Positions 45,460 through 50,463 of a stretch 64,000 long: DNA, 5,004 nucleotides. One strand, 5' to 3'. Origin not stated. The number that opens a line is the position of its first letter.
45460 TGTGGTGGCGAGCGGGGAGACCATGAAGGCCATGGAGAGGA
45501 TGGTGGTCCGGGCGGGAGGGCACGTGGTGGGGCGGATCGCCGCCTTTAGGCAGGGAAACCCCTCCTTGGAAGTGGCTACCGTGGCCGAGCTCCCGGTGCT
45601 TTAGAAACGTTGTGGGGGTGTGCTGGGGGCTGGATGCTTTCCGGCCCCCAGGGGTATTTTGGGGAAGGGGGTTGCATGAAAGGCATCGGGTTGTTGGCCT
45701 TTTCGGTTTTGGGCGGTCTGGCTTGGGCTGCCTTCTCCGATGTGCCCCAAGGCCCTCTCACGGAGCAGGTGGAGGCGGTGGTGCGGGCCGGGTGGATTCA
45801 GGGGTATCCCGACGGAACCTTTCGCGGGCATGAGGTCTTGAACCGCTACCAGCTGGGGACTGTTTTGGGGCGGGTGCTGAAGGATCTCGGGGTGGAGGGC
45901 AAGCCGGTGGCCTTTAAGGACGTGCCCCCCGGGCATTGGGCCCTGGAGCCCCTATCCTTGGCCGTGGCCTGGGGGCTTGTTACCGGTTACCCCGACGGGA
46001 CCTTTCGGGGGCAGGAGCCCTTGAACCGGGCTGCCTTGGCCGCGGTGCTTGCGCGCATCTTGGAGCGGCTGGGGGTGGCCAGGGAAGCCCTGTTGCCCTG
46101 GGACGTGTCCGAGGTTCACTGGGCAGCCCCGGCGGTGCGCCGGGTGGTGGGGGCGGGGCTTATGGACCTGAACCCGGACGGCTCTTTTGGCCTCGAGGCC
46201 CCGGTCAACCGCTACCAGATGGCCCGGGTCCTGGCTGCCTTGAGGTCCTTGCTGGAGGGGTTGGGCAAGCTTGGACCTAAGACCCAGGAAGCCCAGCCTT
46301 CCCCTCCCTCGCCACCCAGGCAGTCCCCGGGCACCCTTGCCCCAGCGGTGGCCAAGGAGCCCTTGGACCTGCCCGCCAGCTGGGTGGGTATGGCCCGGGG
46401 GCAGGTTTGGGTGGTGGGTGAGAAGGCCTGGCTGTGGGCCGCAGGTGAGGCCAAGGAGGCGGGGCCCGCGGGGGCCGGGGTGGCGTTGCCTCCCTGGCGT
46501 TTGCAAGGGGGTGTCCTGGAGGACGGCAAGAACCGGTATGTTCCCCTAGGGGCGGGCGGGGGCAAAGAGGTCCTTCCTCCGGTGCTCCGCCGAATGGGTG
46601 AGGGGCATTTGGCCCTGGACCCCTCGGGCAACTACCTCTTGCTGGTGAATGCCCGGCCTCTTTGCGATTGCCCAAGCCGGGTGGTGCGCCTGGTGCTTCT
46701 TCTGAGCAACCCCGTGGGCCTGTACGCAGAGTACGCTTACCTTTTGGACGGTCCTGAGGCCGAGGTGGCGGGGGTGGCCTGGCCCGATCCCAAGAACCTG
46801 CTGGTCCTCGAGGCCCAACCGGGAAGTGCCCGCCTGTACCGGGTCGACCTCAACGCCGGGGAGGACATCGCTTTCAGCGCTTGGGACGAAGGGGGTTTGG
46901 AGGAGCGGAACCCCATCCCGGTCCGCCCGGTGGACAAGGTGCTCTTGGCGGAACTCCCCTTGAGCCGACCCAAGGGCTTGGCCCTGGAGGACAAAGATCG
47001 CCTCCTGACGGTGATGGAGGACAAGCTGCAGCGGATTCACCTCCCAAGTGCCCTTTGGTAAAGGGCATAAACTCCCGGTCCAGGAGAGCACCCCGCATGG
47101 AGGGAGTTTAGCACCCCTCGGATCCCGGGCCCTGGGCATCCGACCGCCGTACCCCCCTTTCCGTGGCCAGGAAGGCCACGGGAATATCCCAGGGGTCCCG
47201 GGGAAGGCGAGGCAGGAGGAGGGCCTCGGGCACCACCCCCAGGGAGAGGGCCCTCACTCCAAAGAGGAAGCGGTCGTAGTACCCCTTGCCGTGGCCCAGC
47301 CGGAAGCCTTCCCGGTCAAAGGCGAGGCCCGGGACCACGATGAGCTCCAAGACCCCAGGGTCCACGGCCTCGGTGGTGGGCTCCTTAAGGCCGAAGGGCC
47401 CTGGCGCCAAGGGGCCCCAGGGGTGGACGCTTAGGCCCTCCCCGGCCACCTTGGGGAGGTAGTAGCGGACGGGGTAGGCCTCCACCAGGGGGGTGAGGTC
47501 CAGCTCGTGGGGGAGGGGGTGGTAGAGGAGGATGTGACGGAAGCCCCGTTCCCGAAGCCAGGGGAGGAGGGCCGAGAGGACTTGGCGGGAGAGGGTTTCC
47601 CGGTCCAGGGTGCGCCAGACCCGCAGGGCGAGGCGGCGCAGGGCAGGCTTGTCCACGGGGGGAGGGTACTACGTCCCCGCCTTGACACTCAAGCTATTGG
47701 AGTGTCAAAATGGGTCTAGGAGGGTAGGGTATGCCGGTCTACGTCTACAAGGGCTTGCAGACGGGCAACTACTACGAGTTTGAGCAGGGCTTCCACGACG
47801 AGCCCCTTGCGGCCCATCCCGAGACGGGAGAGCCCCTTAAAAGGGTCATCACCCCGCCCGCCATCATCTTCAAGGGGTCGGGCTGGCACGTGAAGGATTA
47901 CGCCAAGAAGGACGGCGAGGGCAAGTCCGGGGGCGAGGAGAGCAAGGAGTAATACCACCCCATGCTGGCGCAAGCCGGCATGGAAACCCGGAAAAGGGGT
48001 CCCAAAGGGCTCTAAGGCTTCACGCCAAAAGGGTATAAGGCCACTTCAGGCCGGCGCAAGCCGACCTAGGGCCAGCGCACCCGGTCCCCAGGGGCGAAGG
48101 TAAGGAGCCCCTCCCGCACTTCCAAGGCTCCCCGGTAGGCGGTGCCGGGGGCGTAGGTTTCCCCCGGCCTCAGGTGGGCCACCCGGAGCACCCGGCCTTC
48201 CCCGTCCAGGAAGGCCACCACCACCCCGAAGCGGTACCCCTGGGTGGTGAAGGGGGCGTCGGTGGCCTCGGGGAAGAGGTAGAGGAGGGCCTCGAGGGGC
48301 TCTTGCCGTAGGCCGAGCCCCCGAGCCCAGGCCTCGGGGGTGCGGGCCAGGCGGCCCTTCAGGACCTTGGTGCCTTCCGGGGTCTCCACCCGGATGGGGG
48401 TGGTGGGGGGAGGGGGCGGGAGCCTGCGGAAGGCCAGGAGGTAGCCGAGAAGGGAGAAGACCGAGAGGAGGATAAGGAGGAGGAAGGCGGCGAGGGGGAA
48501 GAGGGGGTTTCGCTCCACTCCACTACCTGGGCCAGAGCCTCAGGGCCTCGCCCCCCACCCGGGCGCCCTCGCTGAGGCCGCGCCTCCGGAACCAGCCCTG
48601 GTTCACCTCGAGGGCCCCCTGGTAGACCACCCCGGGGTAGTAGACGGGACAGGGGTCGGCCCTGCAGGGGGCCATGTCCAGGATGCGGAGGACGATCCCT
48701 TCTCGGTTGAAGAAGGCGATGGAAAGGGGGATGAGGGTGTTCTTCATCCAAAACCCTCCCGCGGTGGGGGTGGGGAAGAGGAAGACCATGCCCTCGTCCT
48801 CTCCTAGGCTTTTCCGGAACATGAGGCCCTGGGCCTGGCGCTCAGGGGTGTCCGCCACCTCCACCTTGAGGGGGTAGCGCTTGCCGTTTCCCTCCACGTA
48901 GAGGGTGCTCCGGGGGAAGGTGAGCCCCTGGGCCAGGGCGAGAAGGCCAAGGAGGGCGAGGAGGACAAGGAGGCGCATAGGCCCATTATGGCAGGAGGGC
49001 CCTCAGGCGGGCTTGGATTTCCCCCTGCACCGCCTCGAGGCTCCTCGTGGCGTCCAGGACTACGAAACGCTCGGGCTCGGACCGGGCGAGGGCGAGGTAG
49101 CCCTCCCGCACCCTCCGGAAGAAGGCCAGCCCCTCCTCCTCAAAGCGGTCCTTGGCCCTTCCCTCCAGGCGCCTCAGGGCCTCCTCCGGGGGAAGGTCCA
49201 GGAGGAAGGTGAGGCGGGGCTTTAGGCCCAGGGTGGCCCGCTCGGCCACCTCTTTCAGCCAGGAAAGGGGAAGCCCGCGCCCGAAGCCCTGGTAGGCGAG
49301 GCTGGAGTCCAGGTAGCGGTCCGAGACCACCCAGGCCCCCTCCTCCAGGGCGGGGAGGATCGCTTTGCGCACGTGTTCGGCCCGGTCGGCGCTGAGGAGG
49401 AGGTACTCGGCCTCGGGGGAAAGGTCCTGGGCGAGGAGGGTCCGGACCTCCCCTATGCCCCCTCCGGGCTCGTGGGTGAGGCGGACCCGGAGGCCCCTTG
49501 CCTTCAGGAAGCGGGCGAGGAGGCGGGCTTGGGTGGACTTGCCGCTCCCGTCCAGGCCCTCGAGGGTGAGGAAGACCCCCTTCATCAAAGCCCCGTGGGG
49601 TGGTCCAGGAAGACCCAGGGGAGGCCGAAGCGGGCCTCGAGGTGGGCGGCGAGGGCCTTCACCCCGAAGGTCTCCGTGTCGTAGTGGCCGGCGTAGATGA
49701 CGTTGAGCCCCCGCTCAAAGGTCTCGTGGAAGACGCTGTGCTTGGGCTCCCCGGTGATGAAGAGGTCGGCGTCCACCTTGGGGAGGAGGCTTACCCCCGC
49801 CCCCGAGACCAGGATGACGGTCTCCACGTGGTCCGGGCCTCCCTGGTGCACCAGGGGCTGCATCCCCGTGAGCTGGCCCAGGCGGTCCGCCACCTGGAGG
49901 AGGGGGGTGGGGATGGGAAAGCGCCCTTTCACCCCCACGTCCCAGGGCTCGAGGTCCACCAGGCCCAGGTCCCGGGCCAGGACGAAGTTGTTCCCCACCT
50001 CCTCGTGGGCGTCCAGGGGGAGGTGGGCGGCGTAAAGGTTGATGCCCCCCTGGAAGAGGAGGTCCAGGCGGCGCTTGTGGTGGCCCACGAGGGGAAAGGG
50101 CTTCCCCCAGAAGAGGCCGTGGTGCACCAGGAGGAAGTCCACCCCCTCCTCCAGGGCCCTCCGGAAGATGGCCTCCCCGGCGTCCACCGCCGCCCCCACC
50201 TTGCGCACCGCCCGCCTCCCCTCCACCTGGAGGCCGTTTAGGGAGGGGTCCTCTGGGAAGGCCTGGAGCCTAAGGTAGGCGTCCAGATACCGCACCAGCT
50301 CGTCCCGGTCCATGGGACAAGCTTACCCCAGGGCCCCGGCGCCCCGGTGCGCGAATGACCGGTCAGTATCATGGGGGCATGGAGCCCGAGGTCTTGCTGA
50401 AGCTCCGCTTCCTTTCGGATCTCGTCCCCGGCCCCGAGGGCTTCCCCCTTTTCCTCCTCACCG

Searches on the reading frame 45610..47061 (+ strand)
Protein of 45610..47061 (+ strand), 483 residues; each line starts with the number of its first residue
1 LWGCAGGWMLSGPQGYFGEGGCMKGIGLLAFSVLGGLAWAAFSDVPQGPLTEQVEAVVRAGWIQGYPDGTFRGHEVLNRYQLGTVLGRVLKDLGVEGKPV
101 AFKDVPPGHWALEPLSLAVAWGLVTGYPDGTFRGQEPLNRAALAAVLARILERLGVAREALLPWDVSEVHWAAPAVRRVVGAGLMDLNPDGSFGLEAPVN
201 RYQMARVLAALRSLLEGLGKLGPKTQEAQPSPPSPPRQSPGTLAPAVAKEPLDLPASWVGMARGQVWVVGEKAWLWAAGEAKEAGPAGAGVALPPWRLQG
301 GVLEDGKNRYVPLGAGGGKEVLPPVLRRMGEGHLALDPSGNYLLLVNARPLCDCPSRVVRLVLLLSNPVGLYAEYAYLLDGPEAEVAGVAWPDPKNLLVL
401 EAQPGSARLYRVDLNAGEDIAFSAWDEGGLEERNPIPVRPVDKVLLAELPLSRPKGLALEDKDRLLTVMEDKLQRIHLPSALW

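Call 101: search_protein_families(library=pfam, proteins=[window:45610-47061:+], max_evalue=0.001)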
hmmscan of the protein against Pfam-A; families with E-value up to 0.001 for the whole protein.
window:45610-47061:+ (483 aa): 1 family
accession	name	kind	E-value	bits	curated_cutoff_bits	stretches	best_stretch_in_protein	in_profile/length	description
PF00395.25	SLH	-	2.1e-24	85.6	20.8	3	102-144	2-44/44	S-layer homology domain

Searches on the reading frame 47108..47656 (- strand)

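Call 101: search_protein_families(library=pfam, proteins=[window:47108-47656:-], max_evalue=0.001)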
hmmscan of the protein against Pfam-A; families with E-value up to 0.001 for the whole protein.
window:47108-47656:- (182 aa): 1 family
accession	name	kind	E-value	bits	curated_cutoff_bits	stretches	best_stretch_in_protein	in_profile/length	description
PF01812.26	5-FTHF_cyc-lig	-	6.4e-27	95.1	27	1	3-166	1-186/186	5-formyltetrahydrofolate cyclo-ligase family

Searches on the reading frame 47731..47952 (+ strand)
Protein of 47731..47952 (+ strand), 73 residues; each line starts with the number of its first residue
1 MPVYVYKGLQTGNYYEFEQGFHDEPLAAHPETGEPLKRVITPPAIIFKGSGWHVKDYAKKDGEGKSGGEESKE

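Call 101: search_protein_families(library=pfam, proteins=[window:47731-47952:+], max_evalue=0.001)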
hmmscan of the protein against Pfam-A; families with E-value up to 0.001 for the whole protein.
window:47731-47952:+ (73 aa): 1 family
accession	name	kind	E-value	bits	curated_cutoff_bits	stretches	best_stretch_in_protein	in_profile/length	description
PF09723.15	Zn_ribbon_8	-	6.4e-07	29.7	34.4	1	1-40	1-41/41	Zinc ribbon domain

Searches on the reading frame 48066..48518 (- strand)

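Call 101: search_protein_families(library=pfam, proteins=[window:48066-48518:-], max_evalue=0.001)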
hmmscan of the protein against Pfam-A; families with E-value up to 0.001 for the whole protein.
window:48066-48518:- (150 aa): 1 family
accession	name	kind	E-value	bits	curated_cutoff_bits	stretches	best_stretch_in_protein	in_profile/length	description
PF02643.20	DUF192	-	1.9e-08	34.8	27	1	56-149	4-96/96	Uncharacterized ACR, COG1430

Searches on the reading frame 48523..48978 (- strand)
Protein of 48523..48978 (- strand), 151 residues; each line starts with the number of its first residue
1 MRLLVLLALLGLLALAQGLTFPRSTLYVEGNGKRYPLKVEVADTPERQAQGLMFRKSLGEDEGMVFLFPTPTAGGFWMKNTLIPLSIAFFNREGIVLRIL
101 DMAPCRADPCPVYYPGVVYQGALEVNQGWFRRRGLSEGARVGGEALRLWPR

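Call 101: search_protein_families(library=pfam, proteins=[window:48523-48978:-], max_evalue=0.001)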
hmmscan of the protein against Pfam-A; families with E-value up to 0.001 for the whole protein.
window:48523-48978:- (151 aa): 1 family
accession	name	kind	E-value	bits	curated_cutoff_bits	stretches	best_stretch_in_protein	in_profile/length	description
PF02643.20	DUF192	-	1.7e-31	108.7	27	1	38-141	2-94/96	Uncharacterized ACR, COG1430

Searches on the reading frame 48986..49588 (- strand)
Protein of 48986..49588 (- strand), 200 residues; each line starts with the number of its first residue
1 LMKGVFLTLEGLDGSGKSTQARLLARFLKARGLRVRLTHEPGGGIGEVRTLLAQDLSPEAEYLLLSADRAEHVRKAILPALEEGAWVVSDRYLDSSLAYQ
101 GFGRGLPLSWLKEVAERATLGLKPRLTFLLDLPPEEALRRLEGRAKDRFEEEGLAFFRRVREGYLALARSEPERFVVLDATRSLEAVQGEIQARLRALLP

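Call 101: search_protein_families(library=pfam, proteins=[window:48986-49588:-], max_evalue=0.001)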
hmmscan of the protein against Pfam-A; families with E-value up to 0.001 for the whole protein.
window:48986-49588:- (200 aa): 5 families
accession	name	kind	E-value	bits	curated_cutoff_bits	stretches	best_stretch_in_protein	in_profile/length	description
PF02223.23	Thymidylate_kin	-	3.5e-52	177.2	27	1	9-191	1-185/185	Thymidylate kinase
PF13238.12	AAA_18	-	3.4e-05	24.8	29.4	1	9-147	3-114/128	AAA domain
PF13401.12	AAA_22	-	0.00014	22.6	27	1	6-83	7-81/130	AAA domain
PF13671.12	AAA_33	-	0.00042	21.1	27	0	9-148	4-122/143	AAA domain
PF13521.12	AAA_28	-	0.0007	20.3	27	1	11-166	6-148/164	AAA domain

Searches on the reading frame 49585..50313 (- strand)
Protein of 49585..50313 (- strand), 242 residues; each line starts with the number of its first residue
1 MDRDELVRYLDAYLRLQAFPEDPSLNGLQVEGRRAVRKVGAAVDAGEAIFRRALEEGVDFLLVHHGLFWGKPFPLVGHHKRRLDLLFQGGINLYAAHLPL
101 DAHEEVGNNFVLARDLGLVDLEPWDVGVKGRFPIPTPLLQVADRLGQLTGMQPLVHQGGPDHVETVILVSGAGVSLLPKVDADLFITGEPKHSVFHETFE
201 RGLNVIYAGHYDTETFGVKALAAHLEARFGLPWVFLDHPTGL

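Call 28: search_protein_families(library=pfam, proteins=[window:49585-50313:-], max_evalue=0.01)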
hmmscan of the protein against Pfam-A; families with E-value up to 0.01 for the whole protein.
window:49585-50313:- (242 aa): 1 family
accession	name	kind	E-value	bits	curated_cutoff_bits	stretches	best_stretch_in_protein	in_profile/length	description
PF01784.24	DUF34_NIF3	-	2e-55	188.6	23.4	1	1-237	1-251/256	Duf34/NIF3 (NGG1p interacting factor 3)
